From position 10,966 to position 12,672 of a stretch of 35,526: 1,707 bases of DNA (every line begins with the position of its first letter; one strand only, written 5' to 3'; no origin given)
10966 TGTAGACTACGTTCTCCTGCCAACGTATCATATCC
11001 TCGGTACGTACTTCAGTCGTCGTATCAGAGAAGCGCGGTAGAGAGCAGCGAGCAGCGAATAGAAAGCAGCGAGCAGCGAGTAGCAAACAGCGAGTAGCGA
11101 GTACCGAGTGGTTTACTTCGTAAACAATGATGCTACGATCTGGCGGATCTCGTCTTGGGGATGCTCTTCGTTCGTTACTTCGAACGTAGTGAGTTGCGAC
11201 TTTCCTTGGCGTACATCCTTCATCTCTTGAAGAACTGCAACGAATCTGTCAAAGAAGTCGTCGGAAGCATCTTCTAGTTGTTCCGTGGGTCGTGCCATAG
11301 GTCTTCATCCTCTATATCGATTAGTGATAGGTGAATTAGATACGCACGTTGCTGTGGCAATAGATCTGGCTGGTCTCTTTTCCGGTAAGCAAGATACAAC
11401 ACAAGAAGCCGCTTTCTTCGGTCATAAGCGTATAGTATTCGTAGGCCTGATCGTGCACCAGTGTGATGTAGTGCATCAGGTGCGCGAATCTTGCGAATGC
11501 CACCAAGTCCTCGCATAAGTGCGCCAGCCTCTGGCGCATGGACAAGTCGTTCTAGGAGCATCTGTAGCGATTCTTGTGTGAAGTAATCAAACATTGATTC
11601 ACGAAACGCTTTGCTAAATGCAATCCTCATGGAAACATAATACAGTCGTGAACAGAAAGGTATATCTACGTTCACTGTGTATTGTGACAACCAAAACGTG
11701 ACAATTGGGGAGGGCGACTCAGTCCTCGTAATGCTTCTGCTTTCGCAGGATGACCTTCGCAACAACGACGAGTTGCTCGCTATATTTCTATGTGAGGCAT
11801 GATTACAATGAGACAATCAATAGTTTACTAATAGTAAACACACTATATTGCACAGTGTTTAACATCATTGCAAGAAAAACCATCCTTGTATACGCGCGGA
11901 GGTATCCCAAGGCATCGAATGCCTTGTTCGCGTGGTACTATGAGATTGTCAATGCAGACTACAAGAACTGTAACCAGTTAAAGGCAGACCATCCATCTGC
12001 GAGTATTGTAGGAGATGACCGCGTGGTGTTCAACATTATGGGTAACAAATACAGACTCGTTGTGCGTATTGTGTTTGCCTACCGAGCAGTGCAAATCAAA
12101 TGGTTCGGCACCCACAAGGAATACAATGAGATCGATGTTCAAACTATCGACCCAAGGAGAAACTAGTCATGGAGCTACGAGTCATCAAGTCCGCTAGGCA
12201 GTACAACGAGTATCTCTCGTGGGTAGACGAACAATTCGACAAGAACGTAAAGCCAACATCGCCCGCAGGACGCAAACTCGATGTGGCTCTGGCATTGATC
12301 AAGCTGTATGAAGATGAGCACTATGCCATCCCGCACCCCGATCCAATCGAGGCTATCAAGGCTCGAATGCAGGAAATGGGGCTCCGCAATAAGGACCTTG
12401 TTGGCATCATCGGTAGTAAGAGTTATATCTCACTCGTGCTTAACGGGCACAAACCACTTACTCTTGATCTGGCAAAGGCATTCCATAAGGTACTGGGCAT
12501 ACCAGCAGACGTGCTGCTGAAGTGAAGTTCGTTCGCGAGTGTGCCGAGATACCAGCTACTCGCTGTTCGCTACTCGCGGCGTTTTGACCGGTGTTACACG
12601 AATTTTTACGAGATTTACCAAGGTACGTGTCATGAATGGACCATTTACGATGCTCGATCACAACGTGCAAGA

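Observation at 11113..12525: Back-to-back, divergently transcribed toxin-first type II TA modules; one has a non-canonical 61-aa partner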

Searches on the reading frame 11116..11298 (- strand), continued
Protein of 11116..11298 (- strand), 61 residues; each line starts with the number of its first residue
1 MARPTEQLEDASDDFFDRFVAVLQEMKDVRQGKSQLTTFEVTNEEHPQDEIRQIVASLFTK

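Call 79: list_cluster_members(proteins=[P0001, P0011, P0006, P0018])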
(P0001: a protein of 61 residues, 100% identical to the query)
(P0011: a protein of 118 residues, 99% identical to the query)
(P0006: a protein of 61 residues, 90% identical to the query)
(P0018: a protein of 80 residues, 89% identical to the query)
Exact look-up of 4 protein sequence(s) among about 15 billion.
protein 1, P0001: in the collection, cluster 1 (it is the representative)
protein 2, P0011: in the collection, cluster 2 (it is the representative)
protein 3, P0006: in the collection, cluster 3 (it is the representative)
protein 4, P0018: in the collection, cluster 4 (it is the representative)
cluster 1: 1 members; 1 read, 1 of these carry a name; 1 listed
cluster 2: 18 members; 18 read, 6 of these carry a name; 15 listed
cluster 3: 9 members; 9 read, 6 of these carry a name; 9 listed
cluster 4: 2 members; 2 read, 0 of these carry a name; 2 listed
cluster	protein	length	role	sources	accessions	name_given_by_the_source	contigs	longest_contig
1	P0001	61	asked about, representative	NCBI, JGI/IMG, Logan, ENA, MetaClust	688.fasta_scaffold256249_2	hypothetical protein | \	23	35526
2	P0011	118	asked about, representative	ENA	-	-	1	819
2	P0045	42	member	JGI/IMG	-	hypothetical protein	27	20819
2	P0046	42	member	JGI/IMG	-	hypothetical protein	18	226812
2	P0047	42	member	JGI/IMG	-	hypothetical protein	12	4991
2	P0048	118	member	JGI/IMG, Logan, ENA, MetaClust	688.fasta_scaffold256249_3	\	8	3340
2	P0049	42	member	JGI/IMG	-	hypothetical protein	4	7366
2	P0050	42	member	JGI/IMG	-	hypothetical protein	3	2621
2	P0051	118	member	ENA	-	-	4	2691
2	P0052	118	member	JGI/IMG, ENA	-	-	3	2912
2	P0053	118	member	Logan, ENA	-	-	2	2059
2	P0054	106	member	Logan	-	-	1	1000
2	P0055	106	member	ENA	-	-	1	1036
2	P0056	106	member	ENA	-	-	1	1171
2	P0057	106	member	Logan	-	-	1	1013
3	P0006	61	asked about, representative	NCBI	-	-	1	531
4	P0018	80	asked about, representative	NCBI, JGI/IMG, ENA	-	-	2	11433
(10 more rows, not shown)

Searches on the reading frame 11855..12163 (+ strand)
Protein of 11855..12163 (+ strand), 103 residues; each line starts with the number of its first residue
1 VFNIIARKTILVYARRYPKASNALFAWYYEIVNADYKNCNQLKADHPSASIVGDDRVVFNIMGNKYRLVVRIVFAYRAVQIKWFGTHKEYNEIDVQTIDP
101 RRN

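Call 3: search_protein_families(library=pfam, proteins=[window:11855-12163:+], max_evalue=1)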
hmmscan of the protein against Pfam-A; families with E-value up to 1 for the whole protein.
seq(103 aa): 1 family
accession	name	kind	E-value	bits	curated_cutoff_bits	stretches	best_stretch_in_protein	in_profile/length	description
PF09907.15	HigB_toxin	-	7.6e-27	93.8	27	1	21-93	2-74/74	HigB_toxin, RelE-like toxic component of a toxin-antitoxin system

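Call 4: search_protein_families(library=ncbifam, proteins=[window:11855-12163:+], max_evalue=1)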
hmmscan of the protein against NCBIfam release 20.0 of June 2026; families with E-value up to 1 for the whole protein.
seq(103 aa): 1 family
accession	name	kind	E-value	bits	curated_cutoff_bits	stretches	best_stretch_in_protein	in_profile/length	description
NF033786.1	phenyl_MerG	equivalog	0.15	12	350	1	22-96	31-104/217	phenylmercury resistance protein MerG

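Call 44: search_solved_structures(query=window:11855-12163:+, max_evalue=0.01)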
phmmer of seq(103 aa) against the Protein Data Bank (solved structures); distinct sequences matched with E-value up to 0.01: 3.
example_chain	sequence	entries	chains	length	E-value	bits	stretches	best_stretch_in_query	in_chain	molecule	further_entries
5ycl_B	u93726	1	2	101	5.9e-07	33.1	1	3-91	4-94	mRNA interferase HigB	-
5ifg_A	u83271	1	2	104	7e-07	32.9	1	3-91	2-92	mRNA interferase HigB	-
6kml_A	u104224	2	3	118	8.8e-07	32.6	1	3-91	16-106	mRNA interferase toxin HigB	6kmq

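Call 64: search_protein_families(library=padloc, proteins=[window:11855-12163:+], max_evalue=0.1)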
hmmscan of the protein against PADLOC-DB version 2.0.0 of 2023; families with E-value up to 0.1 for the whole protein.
seq(103 aa): 4 families
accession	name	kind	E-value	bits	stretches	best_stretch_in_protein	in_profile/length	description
PDLC03979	PD-Lambda-2_A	-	4.4e-31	105.5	1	3-97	2-96/97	-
PDLC03981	PD-Lambda-2_A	-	3.4e-24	83.2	1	3-92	2-91/94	-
PDLC03978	PD-Lambda-2_A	-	7.9e-09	33.7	1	4-82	3-81/87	-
PDLC03980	PD-Lambda-2_A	-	0.003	16.2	1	17-76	18-77/92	-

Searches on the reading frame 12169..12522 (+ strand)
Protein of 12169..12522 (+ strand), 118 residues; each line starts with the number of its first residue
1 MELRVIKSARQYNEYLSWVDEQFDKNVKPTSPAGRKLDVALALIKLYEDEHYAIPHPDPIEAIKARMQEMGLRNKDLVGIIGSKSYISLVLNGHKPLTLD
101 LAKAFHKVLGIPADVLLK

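Call 3: search_protein_families(library=pfam, proteins=[window:12169-12522:+], max_evalue=1)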
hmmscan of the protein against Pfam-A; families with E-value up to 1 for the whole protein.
seq(118 aa): 1 family
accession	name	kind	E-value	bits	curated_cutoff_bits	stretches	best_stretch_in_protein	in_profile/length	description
PF01381.28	HTH_3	-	3.6e-05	24.2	23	1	63-116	1-55/55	Helix-turn-helix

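Call 4: search_protein_families(library=ncbifam, proteins=[window:12169-12522:+], max_evalue=1)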
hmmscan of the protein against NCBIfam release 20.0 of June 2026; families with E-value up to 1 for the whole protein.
seq(118 aa): 1 family
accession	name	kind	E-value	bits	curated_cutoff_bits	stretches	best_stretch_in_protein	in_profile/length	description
TIGR02607.1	antidote_HigA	equivalog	0.017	14.9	47.7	1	65-117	14-67/81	HigA family addiction module antitoxin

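Call 45: search_solved_structures(query=window:12169-12522:+, max_evalue=0.01)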
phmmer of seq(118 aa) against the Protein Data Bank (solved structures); distinct sequences matched with E-value up to 0.01: 2.
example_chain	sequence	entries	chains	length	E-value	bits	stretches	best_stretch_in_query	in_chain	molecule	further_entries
5ycl_A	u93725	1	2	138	0.00017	25.1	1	52-111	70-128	Antitoxin HigA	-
5ifg_B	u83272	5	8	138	0.00017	25.1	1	52-111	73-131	Antitoxin HigA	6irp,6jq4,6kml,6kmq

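Call 64: search_protein_families(library=padloc, proteins=[window:12169-12522:+], max_evalue=0.1)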
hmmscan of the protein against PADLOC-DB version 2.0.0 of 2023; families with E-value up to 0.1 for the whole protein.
seq(118 aa): 3 families
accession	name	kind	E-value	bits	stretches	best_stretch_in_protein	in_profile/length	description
PDLC03982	PD-Lambda-2_B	-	5.3e-36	122.8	1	1-118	1-119/402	-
PDLC02926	HTH_VI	-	0.0015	16.7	1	82-117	25-61/92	-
PDLC03312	MTase_II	-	0.064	8.9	1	61-117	63-120/1344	Type II methyltransferase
